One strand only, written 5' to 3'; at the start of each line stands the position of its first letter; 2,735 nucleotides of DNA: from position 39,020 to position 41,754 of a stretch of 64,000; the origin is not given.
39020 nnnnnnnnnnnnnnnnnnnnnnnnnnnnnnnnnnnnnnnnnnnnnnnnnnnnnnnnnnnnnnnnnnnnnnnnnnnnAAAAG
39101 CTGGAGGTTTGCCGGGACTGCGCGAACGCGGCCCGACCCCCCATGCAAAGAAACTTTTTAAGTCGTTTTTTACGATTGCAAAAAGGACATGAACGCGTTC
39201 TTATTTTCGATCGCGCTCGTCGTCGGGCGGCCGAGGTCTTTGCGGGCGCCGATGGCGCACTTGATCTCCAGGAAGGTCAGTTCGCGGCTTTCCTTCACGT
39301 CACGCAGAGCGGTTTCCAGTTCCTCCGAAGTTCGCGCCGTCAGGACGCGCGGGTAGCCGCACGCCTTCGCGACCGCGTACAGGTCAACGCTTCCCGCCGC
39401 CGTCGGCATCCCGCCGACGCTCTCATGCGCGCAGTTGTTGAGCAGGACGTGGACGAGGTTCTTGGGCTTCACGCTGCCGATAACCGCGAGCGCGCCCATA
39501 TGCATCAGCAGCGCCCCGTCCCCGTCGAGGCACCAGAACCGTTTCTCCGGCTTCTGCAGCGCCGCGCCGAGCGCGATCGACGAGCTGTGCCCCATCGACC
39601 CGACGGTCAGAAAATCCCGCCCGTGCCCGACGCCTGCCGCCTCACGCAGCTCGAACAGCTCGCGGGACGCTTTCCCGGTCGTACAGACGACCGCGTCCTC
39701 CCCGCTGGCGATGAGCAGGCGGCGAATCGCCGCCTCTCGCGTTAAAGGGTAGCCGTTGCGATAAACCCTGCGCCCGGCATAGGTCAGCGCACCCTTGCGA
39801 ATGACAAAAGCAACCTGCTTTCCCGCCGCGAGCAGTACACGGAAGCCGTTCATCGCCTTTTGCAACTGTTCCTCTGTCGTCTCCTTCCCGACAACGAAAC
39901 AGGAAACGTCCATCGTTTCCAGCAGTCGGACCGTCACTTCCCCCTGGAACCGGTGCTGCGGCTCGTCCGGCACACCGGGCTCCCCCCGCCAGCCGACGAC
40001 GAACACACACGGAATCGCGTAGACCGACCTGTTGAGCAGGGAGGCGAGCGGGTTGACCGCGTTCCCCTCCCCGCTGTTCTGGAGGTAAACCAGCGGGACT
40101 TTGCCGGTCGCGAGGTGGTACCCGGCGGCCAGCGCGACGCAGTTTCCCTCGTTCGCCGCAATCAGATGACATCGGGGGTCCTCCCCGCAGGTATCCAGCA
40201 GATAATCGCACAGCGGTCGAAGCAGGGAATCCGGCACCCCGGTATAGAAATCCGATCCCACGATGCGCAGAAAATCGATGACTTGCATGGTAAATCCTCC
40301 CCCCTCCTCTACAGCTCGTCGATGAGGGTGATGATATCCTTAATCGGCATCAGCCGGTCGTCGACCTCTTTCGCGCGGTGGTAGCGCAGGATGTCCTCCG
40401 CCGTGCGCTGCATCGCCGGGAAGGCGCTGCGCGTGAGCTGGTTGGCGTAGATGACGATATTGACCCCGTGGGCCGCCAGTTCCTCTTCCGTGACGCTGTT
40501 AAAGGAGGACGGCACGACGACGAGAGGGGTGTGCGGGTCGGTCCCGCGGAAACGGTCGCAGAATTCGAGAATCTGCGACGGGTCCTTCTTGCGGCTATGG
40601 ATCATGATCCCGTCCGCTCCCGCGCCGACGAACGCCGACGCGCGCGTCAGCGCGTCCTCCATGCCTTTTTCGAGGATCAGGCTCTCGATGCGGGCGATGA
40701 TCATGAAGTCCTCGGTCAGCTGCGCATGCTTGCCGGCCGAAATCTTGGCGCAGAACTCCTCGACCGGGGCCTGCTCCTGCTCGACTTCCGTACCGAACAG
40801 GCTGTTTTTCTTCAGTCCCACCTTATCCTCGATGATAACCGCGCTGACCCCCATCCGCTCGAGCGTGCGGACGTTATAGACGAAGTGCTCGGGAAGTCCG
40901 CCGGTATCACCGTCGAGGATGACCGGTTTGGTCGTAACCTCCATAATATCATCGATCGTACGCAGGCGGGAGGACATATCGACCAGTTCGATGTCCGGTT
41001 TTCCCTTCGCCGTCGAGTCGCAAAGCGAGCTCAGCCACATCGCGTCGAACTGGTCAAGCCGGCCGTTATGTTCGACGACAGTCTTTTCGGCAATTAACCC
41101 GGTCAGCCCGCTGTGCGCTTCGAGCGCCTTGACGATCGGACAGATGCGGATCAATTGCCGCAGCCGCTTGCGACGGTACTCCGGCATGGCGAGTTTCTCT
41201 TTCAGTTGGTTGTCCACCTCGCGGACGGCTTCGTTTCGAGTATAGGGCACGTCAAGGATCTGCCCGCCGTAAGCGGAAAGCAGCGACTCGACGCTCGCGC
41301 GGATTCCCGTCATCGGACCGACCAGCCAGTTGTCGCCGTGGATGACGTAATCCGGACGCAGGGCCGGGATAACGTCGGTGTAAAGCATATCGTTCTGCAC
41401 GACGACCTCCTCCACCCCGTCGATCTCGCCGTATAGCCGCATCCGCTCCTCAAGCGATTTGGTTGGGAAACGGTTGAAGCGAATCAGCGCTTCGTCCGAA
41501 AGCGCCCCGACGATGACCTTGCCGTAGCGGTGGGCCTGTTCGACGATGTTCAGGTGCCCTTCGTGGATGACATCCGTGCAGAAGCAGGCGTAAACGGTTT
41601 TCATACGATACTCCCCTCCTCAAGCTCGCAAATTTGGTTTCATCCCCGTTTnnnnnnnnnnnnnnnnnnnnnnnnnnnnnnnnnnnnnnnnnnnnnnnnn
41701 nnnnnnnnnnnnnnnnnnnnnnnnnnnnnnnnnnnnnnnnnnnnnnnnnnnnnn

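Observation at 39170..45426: Six-gene Fom1-like phosphonate operon lacking the usual aminotransferase and transferase genes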

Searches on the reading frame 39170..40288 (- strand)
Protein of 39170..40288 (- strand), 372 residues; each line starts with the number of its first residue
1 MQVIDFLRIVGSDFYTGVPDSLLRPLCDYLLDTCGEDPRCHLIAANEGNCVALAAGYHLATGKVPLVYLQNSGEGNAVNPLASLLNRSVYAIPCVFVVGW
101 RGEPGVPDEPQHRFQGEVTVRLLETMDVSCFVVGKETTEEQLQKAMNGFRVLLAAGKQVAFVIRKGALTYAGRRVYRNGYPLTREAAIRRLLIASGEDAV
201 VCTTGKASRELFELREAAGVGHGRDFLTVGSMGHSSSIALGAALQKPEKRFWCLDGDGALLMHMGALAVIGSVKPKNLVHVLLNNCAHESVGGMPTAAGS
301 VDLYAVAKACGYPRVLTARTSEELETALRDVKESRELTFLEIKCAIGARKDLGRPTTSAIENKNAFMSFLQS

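Call 3: search_protein_families(library=pfam, proteins=[window:39170-40288:-], max_evalue=0.01)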
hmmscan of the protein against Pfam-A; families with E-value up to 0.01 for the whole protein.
window:39170-40288:- (372 aa): 2 families
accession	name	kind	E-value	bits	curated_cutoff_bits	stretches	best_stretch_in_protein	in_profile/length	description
PF02775.26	TPP_enzyme_C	-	1.9e-17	63.9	21.9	1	228-342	26-151/151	Thiamine pyrophosphate enzyme, C-terminal TPP binding domain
PF02776.23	TPP_enzyme_N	-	1.6e-12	47.6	26.8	1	3-118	7-114/119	Thiamine pyrophosphate enzyme, N-terminal TPP binding domain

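Call 4: search_protein_families(library=ncbifam, proteins=[window:39170-40288:-], max_evalue=0.01)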
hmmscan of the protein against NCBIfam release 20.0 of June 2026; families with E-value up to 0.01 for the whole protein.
window:39170-40288:- (372 aa): 37 families (the best 25 are shown)
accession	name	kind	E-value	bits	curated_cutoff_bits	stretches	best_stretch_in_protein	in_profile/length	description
TIGR03297.1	Ppyr-DeCO2ase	equivalog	1.7e-136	455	312.5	1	12-370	2-360/360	phosphonopyruvate decarboxylase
TIGR03846.1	sulfopy_beta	equivalog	7.2e-34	117.3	221.5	1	184-348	1-160/182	sulfopyruvate decarboxylase subunit beta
NF004813.0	PRK06163.1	equivalog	4.3e-24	85.3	240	1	190-340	21-168/202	hypothetical protein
TIGR03845.1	sulfopyru_alph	equivalog_domain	1.8e-16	60.4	147.95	1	2-147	3-142/160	sulfopyruvate decarboxylase subunit alpha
NF006016.1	PRK08155.1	equivalog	3.2e-10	39.1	870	1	214-287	390-465/554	acetolactate synthase large subunit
NF005860.0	PRK07789.1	equivalog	1.4e-09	36.8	881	1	229-270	449-490/615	acetolactate synthase large subunit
TIGR00118.1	acolac_lg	equivalog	3.6e-09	35.6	538.35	1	229-343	409-533/557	biosynthetic-type acetolactate synthase large subunit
NF006524.0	PRK08978.1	equivalog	4.7e-09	35.1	738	1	224-285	392-455/548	acetolactate synthase 2 catalytic subunit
NF005485.1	PRK07092.1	equivalog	1.5e-08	33.9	493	1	176-344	342-518/523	benzoylformate decarboxylase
NF004710.0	PRK06048.1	equivalog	4.9e-08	31.9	976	1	224-288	405-471/561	acetolactate synthase large subunit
TIGR04377.1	myo_inos_iolD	equivalog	6.9e-08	31.6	715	1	188-299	397-508/616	3D-(3,5/4)-trihydroxycyclohexane-1,2-dione acylhydrolase (decyclizing)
NF005760.0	PRK07586.1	equivalog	3.9e-07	29.4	363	1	176-285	331-439/514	acetolactate synthase large subunit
NF005228.0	PRK06725.1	equivalog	7e-07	27.8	991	0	2-100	21-113/571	acetolactate synthase large subunit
NF005584.0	PRK07282.1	equivalog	1.1e-06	27.5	970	0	229-286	417-473/566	acetolactate synthase large subunit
NF005651.0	PRK07418.1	subfamily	1.1e-06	27.1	942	0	229-285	434-489/617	acetolactate synthase large subunit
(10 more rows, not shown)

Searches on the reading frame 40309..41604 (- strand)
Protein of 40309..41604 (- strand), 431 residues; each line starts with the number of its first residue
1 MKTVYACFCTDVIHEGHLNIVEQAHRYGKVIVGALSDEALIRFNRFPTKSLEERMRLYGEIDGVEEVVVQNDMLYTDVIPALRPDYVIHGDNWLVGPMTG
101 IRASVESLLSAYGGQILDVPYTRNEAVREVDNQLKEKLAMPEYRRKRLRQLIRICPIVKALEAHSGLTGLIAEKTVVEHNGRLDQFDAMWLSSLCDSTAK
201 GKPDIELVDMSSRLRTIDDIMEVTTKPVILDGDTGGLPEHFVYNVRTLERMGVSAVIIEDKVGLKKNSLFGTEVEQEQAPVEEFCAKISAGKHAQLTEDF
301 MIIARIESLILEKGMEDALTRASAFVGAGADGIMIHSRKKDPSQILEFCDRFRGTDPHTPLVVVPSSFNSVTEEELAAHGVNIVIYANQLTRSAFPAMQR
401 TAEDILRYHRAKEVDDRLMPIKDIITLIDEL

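Call 3: search_protein_families(library=pfam, proteins=[window:40309-41604:-], max_evalue=0.01)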
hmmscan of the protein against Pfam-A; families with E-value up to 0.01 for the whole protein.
window:40309-41604:- (431 aa): 2 families
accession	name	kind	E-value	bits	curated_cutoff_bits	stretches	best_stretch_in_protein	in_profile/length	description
PF13714.12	PEP_mutase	-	2.7e-57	194.6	31.5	1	156-406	9-240/240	Phosphoenolpyruvate phosphomutase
PF01467.32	CTP_transf_like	-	6.5e-10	39.8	21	1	11-97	7-94/133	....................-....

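Call 4: search_protein_families(library=ncbifam, proteins=[window:40309-41604:-], max_evalue=0.01)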
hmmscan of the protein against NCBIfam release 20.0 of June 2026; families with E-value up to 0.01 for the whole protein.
window:40309-41604:- (431 aa): 11 families
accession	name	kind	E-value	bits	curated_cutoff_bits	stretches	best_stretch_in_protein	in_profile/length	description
TIGR02320.1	PEP_mutase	equivalog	3.2e-123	410.3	319.55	1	148-429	1-281/284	phosphoenolpyruvate mutase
TIGR02321.1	Pphn_pyruv_hyd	equivalog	7.1e-44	150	374.4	1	159-427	9-275/290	phosphonopyruvate hydrolase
TIGR02317.1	prpB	equivalog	5.9e-28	97.9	354.4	1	145-420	2-262/285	methylisocitrate lyase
NF008455.0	PRK11320.1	equivalog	6.8e-24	84.6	353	1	186-411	40-256/295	methylisocitrate lyase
TIGR02319.1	CPEP_Pphonmut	equivalog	4.9e-13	49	420.05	1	196-386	48-232/294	carboxyvinyl-carboxyphosphonate phosphorylmutase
TIGR02199.1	rfaE_dom_II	equivalog_domain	7.7e-12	45.3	181.5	1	3-127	13-135/144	D-glycero-beta-D-manno-heptose 1-phosphate adenylyltransferase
NF008454.0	PRK11316.1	equivalog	4.2e-08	32.2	521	1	4-124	343-461/475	bifunctional D-glycero-beta-D-manno-heptose-7-phosphate kinase/D-glycero-beta-D-manno-heptose 1-phosphate adenylyltransferase HldE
TIGR00125.1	cyt_tran_rel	domain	4.5e-05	23.6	27.7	1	11-60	9-58/65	adenylyltransferase/cytidyltransferase family protein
NF001985.0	PRK00777.1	subfamily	0.00029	21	104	1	11-56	14-60/157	pantetheine-phosphate adenylyltransferase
TIGR01518.1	g3p_cytidyltrns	equivalog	0.00046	20.3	165.4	1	10-93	7-92/125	glycerol-3-phosphate cytidylyltransferase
NF005074.0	PRK06498.1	equivalog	0.0012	17.5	446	1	181-309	135-264/531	isocitrate lyase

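Call 5: find_encoding_contigs(protein=window:40309-41604:-, flank=10000, max_places=8)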
Protein window:40309-41604:- (431 aa): 1 contig read that carries it; 1 place shown.
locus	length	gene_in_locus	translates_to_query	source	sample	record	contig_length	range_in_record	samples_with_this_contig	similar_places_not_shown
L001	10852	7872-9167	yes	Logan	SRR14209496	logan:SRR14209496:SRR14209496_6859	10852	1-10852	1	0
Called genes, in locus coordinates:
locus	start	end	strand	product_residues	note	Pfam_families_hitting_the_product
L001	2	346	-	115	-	?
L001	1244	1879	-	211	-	-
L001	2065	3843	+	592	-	PF14262:Cthe_2159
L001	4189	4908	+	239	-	PF00149:Metallophos, PF12850:Metallophos_2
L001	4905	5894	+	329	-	PF01073:3Beta_HSD (weak), PF01370:Epimerase, PF02719:Polysacc_synt_2 (faint), PF04321:RmlD_sub_bind (weak), PF16363:GDP_Man_Dehyd, PF07993:NAD_binding_4 (weak)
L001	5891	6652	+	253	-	PF20202:DUF6564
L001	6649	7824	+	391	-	-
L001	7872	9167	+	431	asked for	PF01467:CTP_transf_like, PF13714:PEP_mutase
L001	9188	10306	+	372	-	PF02776:TPP_enzyme_N, PF02775:TPP_enzyme_C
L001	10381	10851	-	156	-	?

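Call 63: search_solved_structures(query=window:40309-41604:-, max_evalue=0.00001, show_alignments=1)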
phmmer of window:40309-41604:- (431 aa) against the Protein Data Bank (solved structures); distinct sequences matched with E-value up to 0.00001: 20.
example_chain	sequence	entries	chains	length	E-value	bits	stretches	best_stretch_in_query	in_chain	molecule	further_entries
5unc_A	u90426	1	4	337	1.2e-43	152.9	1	159-426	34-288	PHOSPHOENOLPYRUVATE PHOSPHOMUTASE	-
2dua_A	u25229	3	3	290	1.3e-38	136.4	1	161-427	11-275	Phosphonopyruvate hydrolase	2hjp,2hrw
1m1b_A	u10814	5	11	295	3.9e-36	128.2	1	146-427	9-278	PHOSPHOENOLPYRUVATE PHOSPHOMUTASE | PROTEIN (PHOSPHOENOLPYRUVATE MUTASE)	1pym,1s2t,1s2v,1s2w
1s2u_A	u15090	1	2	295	4.3e-35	124.8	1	146-427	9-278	Phosphoenolpyruvate phosphomutase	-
5x3d_A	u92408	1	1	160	7.9e-24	87.6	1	4-135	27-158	Phosphoenolpyruvate phosphomutase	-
6t4v_C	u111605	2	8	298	1.2e-13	54.1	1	186-408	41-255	2-methylisocitrate lyase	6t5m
1o5q_A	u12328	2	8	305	3.3e-13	52.7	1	197-412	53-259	Probable methylisocitrate lyase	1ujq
3eoo_A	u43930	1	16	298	1.1e-12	51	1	186-389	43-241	Methylisocitrate lyase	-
9hra_A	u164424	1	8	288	2.7e-12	49.6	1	186-408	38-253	2-methylisocitrate lyase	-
1xg3_A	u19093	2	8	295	3e-12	49.5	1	197-410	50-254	Probable methylisocitrate lyase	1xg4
9hgk_A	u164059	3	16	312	3.5e-12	49.3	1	186-408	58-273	2-methylisocitrate lyase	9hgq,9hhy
1mum_A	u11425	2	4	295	7e-12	48.3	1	197-410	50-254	2-methylisocitrate lyase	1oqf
9hgo_A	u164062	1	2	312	9.1e-12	47.9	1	186-408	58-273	2-methylisocitrate lyase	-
4iqd_A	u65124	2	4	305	9.7e-12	47.8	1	141-397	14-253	Carboxyvinyl-carboxyphosphonate phosphorylmutase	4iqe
9hhs_A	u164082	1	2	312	1.3e-11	47.5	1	186-408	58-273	2-methylisocitrate lyase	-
3elb_A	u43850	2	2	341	5.6e-09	38.7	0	5-92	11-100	Ethanolamine-phosphate cytidylyltransferase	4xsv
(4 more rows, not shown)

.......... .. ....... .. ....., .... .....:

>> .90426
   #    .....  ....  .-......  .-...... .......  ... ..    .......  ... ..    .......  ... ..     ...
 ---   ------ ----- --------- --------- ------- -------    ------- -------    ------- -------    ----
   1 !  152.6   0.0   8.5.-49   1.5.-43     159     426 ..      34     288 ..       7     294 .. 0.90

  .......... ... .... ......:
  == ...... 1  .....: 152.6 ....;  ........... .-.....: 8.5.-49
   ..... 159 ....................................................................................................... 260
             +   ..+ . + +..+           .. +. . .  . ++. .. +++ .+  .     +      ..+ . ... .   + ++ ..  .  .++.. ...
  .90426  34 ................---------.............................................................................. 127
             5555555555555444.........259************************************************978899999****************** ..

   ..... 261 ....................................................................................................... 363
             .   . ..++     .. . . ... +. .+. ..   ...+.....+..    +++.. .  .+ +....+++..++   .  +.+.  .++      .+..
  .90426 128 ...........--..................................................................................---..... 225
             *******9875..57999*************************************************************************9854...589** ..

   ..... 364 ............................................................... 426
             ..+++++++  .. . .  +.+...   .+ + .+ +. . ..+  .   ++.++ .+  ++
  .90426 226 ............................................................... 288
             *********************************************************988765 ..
